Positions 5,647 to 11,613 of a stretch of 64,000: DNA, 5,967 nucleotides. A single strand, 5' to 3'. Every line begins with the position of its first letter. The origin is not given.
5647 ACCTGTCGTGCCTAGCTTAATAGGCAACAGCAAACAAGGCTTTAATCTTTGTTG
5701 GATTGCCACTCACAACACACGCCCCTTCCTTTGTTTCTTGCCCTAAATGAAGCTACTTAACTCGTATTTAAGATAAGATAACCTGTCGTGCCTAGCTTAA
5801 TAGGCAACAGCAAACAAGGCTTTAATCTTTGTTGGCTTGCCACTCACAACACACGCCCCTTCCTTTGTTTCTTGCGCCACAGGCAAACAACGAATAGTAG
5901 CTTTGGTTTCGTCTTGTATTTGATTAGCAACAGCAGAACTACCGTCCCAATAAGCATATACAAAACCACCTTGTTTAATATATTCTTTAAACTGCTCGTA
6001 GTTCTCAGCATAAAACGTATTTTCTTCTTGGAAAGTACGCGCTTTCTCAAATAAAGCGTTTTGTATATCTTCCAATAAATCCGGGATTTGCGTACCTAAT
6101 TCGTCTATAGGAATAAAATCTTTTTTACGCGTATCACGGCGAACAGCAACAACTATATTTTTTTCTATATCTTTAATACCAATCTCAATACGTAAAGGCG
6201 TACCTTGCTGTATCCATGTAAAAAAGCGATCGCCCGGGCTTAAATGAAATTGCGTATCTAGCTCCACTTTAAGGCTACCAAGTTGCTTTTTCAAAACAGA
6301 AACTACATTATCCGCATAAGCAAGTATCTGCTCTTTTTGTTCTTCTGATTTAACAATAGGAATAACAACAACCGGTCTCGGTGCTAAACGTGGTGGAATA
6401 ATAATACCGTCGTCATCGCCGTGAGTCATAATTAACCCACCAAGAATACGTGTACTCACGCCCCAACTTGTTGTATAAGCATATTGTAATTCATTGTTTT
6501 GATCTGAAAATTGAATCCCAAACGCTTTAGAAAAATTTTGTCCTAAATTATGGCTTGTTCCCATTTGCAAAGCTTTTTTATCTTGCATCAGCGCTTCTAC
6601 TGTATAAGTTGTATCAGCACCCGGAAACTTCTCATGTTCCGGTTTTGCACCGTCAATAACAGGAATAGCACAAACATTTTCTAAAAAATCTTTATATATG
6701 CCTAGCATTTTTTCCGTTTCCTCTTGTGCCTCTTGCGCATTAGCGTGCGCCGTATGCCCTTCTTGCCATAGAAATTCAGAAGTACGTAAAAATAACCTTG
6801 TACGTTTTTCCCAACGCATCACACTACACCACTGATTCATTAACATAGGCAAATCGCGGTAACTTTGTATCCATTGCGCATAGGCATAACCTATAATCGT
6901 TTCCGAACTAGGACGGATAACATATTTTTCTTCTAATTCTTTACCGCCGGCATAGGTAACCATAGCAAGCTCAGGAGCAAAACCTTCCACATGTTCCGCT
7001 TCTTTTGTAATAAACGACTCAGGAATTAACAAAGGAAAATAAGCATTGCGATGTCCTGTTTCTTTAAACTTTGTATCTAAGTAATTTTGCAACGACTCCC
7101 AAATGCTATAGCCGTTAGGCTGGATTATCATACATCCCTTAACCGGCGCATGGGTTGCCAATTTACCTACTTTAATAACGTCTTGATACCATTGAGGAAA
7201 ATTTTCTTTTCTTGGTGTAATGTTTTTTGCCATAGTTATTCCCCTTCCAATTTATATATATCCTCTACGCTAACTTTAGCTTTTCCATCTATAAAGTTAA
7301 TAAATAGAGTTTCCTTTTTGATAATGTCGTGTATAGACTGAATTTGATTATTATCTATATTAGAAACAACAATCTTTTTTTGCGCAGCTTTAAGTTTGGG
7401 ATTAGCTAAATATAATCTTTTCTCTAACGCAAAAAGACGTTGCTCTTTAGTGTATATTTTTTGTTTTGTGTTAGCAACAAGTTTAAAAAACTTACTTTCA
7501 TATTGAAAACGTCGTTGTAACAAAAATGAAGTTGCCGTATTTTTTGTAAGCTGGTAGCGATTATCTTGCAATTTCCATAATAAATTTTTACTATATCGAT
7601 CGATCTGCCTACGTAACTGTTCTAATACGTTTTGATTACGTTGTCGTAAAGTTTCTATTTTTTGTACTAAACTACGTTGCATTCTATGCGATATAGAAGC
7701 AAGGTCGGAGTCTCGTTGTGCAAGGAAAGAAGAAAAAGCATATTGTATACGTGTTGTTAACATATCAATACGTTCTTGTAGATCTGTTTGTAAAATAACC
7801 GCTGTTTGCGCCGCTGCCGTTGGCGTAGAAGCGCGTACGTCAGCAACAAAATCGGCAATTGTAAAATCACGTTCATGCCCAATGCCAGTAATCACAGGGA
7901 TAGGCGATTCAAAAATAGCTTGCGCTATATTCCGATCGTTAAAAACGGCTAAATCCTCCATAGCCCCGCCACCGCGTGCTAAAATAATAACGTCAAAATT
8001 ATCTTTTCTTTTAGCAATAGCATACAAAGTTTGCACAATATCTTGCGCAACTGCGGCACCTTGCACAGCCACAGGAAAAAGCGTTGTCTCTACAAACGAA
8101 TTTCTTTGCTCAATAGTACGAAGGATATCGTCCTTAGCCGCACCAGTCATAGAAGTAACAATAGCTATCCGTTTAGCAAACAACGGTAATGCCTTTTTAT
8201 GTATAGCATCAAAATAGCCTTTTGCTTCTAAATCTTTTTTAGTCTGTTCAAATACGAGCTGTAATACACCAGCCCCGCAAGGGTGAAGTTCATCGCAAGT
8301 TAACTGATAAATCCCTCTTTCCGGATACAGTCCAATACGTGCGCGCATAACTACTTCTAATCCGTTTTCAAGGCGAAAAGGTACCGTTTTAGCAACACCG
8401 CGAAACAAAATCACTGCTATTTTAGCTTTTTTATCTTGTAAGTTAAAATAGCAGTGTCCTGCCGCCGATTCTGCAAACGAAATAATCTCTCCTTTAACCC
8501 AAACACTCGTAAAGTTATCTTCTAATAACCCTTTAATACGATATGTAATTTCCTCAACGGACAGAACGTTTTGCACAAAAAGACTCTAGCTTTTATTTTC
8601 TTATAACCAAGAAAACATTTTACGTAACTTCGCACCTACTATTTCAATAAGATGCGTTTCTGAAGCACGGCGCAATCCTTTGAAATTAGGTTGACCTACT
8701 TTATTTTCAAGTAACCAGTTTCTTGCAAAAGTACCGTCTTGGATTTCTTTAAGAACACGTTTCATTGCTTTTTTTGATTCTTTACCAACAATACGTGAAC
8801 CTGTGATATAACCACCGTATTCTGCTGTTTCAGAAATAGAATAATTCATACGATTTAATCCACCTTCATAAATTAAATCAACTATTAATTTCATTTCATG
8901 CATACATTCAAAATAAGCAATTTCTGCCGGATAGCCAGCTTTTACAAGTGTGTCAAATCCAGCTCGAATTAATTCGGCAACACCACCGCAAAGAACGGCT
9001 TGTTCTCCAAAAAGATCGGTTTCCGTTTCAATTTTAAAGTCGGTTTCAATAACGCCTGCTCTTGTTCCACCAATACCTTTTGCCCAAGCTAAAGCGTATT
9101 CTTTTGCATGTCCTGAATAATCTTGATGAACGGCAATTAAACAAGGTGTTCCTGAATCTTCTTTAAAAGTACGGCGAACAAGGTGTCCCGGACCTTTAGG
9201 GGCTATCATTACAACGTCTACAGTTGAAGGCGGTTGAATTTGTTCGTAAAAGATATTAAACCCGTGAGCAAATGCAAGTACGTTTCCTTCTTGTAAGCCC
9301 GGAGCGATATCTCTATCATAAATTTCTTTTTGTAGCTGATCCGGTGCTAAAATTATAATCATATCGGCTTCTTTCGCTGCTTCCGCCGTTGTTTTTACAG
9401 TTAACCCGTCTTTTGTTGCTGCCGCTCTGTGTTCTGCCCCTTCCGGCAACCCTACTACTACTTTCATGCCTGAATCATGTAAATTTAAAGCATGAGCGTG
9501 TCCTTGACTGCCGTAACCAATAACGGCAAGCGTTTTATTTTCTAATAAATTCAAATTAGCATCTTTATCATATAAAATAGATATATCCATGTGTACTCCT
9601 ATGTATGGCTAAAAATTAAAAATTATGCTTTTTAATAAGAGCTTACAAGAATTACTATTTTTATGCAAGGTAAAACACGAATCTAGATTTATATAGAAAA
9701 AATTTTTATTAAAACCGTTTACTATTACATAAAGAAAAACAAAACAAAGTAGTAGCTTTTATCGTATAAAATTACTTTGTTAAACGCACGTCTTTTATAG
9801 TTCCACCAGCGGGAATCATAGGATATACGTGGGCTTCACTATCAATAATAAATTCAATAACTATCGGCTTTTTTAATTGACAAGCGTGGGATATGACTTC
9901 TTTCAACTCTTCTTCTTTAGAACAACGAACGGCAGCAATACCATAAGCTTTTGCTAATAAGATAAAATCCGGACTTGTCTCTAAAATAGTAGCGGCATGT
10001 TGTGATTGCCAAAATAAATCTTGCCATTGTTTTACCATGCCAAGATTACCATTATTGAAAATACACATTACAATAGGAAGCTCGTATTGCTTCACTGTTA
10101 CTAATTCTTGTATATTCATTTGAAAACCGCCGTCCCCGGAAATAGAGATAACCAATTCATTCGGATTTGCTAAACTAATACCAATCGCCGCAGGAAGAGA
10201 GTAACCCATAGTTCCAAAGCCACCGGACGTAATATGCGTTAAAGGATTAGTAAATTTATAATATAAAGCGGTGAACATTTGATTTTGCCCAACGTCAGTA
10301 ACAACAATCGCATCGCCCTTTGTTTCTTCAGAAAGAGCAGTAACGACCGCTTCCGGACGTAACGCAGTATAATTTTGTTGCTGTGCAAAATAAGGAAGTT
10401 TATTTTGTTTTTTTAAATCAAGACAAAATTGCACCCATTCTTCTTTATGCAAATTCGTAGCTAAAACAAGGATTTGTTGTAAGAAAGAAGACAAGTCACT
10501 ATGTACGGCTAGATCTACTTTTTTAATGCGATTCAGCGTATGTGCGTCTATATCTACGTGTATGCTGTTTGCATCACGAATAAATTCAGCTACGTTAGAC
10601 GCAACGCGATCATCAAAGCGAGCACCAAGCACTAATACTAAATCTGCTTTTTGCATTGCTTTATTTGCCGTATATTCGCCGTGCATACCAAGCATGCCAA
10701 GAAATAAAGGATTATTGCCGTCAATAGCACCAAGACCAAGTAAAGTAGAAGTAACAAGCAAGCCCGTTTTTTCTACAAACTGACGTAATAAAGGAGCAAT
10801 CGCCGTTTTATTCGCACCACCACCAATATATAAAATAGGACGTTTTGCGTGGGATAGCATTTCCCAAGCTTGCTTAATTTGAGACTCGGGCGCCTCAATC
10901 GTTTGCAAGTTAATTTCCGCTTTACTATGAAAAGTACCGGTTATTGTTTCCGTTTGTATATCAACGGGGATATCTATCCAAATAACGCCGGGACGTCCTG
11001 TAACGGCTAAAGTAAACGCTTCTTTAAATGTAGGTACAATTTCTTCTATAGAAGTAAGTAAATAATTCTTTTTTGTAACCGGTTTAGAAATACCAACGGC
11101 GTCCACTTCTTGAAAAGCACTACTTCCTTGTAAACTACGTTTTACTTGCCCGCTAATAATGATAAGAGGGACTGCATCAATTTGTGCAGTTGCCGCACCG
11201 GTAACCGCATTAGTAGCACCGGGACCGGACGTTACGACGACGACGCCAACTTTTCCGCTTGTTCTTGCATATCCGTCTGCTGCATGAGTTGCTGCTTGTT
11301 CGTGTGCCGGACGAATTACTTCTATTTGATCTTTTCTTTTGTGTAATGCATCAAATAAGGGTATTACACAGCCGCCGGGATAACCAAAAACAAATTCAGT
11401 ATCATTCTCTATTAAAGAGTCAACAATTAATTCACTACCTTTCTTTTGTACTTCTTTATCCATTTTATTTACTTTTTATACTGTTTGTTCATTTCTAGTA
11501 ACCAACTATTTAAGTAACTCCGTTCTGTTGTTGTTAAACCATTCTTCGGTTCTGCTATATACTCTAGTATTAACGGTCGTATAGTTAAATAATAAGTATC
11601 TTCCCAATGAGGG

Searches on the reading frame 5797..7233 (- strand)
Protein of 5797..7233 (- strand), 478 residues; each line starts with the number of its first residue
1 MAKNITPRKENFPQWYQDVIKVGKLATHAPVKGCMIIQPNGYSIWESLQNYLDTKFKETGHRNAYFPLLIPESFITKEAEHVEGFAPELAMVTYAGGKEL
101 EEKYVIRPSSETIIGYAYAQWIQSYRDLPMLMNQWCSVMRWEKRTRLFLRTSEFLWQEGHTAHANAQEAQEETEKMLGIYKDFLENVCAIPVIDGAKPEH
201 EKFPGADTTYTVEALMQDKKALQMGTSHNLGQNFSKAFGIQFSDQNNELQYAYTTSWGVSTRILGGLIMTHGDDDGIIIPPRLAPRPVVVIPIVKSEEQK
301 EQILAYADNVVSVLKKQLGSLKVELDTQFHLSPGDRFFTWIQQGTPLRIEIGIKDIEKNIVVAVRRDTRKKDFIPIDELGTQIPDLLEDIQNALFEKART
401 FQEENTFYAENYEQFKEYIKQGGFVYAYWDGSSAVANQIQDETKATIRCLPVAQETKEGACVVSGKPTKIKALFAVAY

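Call 13: search_protein_families(library=ncbifam, proteins=[window:5797-7233:-])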
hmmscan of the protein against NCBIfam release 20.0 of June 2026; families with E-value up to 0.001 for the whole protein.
window:5797-7233:- (478 aa): 7 families
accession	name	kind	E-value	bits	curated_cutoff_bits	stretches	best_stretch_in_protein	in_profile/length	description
TIGR00408.1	proS_fam_I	equivalog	5.6e-166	553.1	437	1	6-478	2-475/475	proline--tRNA ligase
NF006625.0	PRK09194.1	equivalog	4.7e-26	91.8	558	2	207-382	388-557/559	proline--tRNA ligase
NF008979.1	PRK12325.1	exception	7.3e-25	87.7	550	2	212-380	270-433/437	proline--tRNA ligase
TIGR00409.1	proS_fam_II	equivalog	3.4e-23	82.3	306.7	2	214-380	401-562/568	proline--tRNA ligase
TIGR00418.1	thrS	equivalog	2.9e-11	43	383.65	1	32-181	191-336/565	threonine--tRNA ligase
NF003211.1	PRK04173.1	equivalog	1.1e-05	24.5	312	1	279-381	358-452/454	glycine--tRNA ligase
NF003068.0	PRK03991.1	equivalog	4.4e-05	22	484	0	235-388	442-593/613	threonine--tRNA ligase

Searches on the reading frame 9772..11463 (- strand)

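Call 43: search_protein_families(library=ncbifam, proteins=[window:9772-11463:-], max_evalue=1e-10)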
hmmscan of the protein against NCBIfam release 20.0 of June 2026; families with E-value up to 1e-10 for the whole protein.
window:9772-11463:- (563 aa): 53 families (the best 25 are shown)
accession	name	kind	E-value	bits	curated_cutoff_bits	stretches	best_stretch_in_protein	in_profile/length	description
TIGR00118.1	acolac_lg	equivalog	3.5e-198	659.6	538.35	1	8-559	2-553/557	biosynthetic-type acetolactate synthase large subunit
NF004710.0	PRK06048.1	equivalog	4.7e-179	596.5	976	1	6-559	7-556/561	acetolactate synthase large subunit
NF006524.0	PRK08978.1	equivalog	1.6e-177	591.1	738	1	8-555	2-539/548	acetolactate synthase 2 catalytic subunit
NF006319.0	PRK08527.1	equivalog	7.4e-177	589.2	905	1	8-562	5-560/565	acetolactate synthase large subunit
NF006581.0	PRK09107.1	equivalog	6.8e-170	566.2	974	1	4-558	8-571/595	acetolactate synthase 3 large subunit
NF005058.0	PRK06466.1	equivalog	1.8e-169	564.9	951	1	8-563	5-570/574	acetolactate synthase 3 large subunit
NF005824.0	PRK07710.1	equivalog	7.3e-168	559.4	976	1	4-558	14-566/573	acetolactate synthase large subunit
NF004919.0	PRK06276.1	equivalog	1e-167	559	866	1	8-559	2-556/582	acetolactate synthase large subunit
NF005860.0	PRK07789.1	equivalog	1.4e-167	558.7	881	1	5-560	32-598/615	acetolactate synthase large subunit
NF005228.0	PRK06725.1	equivalog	1.3e-166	555.2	991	1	8-553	17-558/571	acetolactate synthase large subunit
NF005584.0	PRK07282.1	equivalog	2e-164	548.3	970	1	4-555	7-555/566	acetolactate synthase large subunit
NF005364.0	PRK06882.1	equivalog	2.4e-164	547.9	1083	1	8-563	5-568/574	acetolactate synthase 3 large subunit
NF006525.0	PRK08979.1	equivalog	3.2e-163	544.2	1084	1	8-563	5-568/572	acetolactate synthase 3 large subunit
NF005936.0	PRK07979.1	equivalog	7.8e-161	536.2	1080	1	8-563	5-570/574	acetolactate synthase 3 large subunit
NF005651.0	PRK07418.1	subfamily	8.5e-158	526.3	942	1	4-555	16-574/617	acetolactate synthase large subunit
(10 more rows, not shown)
